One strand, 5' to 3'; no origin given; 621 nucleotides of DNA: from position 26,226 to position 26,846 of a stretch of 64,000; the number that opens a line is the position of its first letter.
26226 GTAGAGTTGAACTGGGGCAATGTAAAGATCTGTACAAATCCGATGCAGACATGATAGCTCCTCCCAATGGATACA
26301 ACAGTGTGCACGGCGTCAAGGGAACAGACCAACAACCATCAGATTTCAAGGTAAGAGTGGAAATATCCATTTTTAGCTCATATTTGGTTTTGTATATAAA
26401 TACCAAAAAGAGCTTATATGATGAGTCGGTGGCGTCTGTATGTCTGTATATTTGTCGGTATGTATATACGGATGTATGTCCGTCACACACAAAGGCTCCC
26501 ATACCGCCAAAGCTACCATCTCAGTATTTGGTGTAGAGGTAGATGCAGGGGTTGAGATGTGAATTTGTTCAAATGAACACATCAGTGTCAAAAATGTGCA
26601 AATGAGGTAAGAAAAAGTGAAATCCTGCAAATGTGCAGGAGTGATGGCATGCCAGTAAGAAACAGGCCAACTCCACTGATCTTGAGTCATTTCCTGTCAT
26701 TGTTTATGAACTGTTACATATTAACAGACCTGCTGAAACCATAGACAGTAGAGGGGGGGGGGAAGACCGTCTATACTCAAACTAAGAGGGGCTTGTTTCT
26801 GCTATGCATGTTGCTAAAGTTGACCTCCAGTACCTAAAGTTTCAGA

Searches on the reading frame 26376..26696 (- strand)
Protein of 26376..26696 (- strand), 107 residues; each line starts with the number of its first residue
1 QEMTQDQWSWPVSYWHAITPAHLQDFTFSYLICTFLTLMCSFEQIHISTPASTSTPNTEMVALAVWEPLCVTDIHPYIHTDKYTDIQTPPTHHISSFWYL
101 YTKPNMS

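Call 27: find_homologous_proteins(query=window:26376-26696:-, max_evalue=0.001)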
Query seq(107 aa): 1 candidates shared short words with the query, none scored E <= 0.001.
